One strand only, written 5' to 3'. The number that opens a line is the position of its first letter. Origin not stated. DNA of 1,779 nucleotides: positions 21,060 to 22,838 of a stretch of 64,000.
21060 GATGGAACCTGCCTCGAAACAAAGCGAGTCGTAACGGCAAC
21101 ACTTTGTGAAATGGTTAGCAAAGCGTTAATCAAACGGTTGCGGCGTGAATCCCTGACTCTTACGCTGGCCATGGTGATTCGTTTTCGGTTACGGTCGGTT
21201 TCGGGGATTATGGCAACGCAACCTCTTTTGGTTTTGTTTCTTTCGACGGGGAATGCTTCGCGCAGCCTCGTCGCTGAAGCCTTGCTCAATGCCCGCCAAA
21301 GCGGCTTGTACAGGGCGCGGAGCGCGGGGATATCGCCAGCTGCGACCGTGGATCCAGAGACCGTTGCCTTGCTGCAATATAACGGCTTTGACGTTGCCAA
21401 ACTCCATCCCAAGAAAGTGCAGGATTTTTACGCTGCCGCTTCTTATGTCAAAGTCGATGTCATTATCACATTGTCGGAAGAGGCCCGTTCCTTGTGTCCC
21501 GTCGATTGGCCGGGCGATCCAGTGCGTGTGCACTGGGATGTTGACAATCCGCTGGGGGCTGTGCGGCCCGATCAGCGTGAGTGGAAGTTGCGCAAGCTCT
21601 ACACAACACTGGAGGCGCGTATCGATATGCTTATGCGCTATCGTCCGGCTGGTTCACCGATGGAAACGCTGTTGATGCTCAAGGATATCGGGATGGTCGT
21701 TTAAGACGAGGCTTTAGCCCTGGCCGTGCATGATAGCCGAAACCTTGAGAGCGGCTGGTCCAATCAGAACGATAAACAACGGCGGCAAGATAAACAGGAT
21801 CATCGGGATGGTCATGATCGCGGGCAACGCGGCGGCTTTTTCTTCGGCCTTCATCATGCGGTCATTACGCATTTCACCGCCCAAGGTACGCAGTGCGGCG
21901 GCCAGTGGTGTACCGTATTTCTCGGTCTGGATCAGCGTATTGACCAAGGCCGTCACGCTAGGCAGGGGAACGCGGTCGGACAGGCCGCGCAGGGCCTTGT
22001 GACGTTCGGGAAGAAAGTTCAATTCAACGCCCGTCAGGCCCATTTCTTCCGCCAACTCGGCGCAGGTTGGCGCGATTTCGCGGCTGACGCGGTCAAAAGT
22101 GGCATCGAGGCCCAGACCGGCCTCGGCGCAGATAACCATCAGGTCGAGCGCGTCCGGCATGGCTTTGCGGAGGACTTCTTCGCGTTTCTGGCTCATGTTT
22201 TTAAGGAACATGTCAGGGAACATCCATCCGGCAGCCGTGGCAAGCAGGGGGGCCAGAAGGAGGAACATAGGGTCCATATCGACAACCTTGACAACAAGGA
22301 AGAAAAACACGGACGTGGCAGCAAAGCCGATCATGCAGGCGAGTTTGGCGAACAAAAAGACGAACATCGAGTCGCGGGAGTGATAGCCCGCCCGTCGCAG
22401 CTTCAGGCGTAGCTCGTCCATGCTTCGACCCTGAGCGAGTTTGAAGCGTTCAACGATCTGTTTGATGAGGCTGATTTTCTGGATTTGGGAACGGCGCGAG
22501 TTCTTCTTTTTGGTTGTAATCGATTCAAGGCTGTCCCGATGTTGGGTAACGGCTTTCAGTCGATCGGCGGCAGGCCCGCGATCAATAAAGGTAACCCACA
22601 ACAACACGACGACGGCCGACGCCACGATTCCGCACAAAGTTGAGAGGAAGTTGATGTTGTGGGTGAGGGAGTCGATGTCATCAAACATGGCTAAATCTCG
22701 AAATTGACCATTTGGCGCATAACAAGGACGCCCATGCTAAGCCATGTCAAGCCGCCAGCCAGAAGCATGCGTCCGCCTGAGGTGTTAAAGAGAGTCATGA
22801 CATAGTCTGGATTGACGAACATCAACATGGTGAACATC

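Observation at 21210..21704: LMW-PTP/ArsC-fold protein with both catalytic cysteines replaced by Ser/Ala (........), next to the tad operon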

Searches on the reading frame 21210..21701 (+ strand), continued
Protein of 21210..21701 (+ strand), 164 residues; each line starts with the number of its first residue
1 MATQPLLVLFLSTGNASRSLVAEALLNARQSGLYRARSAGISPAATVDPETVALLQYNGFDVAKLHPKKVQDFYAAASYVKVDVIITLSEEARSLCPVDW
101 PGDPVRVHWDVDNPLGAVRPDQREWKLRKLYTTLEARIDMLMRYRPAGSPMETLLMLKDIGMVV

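Call 58: find_homologous_proteins(query=P0103, max_evalue=1e-10)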
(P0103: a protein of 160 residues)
Query P0103 (160 aa): 1 proteins with E <= 1e-10 among 25 candidates.
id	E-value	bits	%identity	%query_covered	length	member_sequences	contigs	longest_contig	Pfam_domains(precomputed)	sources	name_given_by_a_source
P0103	3.0e-101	354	100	100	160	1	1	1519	PF01451.28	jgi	jgi:arsenate reductase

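Call 59: find_homologous_proteins(query=P0108, max_evalue=1e-8)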
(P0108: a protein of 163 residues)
Query P0108 (163 aa): 2 proteins with E <= 1e-8 among 102 candidates.
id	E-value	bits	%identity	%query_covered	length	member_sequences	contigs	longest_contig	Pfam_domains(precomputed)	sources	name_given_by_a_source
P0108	3.2e-101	354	100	100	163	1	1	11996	PF01451.28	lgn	-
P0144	5.1e-40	155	50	98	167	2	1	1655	-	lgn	-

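Call 60: find_encoding_contigs(protein=P0108, flank=6000, max_places=2)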
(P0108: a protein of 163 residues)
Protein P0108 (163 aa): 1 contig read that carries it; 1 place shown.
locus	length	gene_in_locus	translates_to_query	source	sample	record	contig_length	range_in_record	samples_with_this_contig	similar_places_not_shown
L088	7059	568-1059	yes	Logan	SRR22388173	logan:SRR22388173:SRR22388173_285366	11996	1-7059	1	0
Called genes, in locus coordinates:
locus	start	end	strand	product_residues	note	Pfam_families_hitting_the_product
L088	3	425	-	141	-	?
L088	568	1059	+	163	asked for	PF01451:LMWPc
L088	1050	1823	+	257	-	PF01863:YgjP-like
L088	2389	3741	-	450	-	PF01011:PQQ (faint), PF25293:Beta-prop_EMC1_N (faint), PF13570:Beta-prop_ACSF4, PF13360:PQQ_2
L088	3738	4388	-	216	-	PF10858:DUF2659 (weak), PF09976:TPR_21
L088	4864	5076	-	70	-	-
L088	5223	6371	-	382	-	PF01098:FTSW_RODA_SPOVE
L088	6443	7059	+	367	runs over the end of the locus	PF03969:AFG1_ATPase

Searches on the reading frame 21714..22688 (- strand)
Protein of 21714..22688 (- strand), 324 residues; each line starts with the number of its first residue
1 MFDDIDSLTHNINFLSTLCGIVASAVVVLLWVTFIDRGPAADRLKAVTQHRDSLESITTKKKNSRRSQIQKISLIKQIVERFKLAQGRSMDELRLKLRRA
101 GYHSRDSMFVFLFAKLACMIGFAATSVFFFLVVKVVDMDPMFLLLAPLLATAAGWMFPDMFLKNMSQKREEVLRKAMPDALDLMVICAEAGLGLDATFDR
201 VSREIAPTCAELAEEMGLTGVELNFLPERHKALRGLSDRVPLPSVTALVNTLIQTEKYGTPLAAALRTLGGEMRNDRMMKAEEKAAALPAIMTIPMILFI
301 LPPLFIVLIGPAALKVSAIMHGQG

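Call 10: search_protein_families(library=pfam, proteins=[window:21714-22688:-], max_evalue=0.001)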
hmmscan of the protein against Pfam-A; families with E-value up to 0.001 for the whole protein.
window:21714-22688:- (324 aa): 1 family
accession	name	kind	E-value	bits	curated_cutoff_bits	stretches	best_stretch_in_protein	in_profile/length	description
PF00482.28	T2SSF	-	3.6e-16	59.7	25.2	1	180-309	1-124/125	Type II secretion system (T2SS), protein F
